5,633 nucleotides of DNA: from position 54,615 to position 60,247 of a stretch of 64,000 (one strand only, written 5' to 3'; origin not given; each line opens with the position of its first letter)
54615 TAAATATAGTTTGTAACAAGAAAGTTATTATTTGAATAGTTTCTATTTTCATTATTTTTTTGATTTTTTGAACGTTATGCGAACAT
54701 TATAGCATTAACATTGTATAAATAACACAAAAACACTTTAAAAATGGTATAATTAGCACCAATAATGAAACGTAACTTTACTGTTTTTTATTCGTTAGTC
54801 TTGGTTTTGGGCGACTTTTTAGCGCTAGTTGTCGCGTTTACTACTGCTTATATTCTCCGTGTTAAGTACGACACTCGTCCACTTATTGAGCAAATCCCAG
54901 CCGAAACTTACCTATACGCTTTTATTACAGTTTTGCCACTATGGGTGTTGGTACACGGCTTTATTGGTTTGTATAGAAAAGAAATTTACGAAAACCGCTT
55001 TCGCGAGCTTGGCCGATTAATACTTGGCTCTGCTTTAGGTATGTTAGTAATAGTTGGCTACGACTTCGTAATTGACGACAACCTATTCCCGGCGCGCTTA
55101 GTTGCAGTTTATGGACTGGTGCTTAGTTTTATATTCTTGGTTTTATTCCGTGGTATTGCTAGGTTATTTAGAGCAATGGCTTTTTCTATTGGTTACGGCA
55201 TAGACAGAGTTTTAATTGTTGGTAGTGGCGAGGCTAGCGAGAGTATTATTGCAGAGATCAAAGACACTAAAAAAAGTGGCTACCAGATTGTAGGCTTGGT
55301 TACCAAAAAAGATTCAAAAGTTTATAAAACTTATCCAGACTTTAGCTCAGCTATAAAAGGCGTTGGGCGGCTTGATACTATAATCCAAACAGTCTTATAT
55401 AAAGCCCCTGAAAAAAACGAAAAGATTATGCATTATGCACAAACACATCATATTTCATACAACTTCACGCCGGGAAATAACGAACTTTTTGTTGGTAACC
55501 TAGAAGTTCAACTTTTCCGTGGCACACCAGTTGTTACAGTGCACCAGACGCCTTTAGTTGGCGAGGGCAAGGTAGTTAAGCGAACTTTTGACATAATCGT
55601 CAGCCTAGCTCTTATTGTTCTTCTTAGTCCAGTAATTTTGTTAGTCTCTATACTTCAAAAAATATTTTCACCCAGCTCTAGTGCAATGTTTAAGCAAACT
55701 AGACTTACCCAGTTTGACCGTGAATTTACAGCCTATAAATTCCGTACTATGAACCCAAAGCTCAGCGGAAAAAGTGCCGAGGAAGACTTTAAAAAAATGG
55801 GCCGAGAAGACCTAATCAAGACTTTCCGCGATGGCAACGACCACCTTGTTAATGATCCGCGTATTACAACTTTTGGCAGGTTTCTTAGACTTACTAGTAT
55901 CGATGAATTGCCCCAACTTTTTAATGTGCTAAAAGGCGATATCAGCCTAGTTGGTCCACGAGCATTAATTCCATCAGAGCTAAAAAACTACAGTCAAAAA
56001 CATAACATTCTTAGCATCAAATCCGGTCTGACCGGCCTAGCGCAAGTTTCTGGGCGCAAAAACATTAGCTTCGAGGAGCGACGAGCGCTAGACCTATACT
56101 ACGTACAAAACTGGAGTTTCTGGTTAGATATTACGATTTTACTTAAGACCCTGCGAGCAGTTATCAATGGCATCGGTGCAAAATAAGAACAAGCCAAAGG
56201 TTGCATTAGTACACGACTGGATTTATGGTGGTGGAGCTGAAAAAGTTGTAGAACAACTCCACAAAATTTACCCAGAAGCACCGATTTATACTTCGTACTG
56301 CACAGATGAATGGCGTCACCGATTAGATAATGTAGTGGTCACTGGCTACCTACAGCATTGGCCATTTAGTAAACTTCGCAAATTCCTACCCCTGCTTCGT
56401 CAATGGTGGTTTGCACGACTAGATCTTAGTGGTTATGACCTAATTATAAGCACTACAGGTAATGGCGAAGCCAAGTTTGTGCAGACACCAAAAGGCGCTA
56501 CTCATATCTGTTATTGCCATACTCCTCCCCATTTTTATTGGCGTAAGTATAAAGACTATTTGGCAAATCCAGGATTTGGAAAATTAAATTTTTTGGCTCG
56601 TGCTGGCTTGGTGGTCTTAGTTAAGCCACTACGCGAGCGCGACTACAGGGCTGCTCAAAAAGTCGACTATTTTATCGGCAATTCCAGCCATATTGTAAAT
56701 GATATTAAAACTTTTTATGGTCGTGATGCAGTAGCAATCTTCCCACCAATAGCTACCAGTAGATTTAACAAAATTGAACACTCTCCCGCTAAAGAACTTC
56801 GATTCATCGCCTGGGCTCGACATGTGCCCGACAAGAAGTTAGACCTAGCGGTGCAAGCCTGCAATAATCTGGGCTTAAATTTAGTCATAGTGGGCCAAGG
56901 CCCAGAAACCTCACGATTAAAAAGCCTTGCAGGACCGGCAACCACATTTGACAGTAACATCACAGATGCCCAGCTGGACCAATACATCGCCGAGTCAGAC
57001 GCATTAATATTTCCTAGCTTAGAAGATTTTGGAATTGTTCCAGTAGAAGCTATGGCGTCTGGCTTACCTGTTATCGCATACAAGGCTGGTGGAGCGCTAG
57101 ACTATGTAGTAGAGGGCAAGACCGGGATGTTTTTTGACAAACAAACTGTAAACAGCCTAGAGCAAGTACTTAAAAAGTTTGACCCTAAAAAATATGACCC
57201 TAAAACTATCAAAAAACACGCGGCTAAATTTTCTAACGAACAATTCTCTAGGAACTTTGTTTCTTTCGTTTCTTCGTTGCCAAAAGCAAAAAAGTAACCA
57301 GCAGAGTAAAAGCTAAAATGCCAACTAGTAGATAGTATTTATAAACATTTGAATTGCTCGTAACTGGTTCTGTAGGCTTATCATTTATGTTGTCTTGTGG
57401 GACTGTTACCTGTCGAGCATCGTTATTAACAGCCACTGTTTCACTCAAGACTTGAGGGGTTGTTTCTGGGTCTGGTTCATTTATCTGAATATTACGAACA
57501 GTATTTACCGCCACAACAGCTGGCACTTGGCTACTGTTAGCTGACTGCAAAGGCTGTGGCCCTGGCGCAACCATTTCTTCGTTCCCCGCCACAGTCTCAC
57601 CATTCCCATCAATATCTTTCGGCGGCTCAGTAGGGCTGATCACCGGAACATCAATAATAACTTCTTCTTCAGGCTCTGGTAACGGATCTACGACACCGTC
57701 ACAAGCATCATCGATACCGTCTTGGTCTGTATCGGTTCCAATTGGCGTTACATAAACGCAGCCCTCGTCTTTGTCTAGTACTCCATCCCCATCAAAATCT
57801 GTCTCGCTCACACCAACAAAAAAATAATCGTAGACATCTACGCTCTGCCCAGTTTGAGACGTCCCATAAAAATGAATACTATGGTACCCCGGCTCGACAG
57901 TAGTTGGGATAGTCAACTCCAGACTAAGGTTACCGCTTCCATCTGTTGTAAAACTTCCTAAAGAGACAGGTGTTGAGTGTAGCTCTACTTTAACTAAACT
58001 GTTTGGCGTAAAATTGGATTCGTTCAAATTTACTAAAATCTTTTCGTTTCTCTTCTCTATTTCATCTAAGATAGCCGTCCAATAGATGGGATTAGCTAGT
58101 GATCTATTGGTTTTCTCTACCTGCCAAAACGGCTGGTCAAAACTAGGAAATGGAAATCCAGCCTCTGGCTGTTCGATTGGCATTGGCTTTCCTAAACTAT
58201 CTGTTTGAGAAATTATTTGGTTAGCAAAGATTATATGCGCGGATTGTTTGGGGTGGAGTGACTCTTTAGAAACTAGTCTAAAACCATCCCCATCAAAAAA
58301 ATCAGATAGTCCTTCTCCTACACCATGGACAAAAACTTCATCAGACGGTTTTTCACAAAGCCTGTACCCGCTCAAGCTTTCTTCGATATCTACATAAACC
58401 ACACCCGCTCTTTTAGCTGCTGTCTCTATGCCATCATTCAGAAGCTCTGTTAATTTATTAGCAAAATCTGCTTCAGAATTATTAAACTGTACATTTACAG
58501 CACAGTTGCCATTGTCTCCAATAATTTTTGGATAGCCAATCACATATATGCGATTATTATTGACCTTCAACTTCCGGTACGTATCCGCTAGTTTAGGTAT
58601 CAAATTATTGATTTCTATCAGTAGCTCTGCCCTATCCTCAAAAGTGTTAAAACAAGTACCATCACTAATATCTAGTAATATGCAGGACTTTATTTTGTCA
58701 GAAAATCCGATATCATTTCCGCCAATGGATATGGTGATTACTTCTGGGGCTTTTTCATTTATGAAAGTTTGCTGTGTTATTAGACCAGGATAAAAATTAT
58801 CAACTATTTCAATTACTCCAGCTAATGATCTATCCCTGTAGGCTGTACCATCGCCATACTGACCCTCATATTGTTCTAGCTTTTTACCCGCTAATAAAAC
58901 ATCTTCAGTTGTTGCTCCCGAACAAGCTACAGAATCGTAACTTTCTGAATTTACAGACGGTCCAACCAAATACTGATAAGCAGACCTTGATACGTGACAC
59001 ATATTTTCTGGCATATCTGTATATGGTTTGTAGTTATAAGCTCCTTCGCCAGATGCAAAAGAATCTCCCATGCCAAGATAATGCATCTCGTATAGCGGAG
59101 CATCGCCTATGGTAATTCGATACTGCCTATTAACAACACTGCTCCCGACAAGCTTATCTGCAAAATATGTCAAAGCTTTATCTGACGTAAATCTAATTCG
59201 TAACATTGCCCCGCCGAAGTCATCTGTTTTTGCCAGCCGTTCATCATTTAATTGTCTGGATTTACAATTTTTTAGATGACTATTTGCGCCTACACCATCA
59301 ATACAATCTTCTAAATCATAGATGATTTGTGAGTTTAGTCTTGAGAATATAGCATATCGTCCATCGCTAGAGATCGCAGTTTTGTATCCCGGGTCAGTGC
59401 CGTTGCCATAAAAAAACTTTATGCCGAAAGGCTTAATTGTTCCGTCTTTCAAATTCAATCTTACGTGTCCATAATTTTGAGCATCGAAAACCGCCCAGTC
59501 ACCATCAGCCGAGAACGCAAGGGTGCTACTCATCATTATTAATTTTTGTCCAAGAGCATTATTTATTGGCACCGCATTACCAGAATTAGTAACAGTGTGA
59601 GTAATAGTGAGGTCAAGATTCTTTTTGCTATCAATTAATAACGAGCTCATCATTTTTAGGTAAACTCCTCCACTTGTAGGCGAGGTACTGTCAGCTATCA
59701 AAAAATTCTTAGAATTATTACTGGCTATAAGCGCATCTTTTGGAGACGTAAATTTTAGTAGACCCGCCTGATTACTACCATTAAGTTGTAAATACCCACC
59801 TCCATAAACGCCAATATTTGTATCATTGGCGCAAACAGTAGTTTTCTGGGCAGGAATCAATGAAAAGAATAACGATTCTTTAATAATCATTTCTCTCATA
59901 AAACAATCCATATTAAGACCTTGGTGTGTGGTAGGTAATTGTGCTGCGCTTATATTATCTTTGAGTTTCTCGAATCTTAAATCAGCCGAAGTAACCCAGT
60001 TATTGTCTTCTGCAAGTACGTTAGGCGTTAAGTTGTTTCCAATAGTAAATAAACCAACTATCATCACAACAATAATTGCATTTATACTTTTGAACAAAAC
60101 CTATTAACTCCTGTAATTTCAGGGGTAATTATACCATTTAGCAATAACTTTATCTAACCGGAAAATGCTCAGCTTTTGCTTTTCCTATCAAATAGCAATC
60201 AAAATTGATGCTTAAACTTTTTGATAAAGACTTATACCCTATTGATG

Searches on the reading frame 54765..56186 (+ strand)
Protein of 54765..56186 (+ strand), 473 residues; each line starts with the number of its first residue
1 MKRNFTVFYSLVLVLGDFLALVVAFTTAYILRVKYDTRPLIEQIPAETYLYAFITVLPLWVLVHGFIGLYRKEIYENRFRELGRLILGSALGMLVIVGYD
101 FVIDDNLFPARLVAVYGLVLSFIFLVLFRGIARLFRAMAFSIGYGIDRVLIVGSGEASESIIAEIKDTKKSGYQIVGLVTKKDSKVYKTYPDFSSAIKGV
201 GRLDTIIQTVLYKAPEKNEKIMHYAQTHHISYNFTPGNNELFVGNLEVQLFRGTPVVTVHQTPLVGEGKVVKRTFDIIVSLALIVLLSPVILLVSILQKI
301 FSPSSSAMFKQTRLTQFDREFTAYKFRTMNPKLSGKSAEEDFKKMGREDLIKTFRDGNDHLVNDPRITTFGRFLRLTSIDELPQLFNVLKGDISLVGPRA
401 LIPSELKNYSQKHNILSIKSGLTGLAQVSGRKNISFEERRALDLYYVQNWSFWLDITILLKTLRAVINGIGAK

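Call 97: search_protein_families(library=pfam, proteins=[window:54765-56186:+], max_evalue=0.00001)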
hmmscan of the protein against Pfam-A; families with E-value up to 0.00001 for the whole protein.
window:54765-56186:+ (473 aa): 2 families
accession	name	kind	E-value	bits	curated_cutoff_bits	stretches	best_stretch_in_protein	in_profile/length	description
PF02397.22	Bac_transf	-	1e-58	198.3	27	1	272-467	1-178/179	Bacterial sugar transferase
PF13727.12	CoA_binding_3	-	1.4e-09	38.6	25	1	67-189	3-120/175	CoA-binding domain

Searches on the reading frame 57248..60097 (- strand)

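Call 97: search_protein_families(library=pfam, proteins=[window:57248-60097:-], max_evalue=0.00001)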
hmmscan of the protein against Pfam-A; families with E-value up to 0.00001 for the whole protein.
window:57248-60097:- (949 aa): 2 families
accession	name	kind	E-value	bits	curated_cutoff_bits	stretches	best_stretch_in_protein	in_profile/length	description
PF00657.28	Lipase_GDSL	-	1.8e-14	54.8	23.6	1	342-628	3-208/208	GDSL-like Lipase/Acylhydrolase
PF13472.12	Lipase_GDSL_2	-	1.2e-10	42.6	32.9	1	343-617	2-172/178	GDSL-like Lipase/Acylhydrolase family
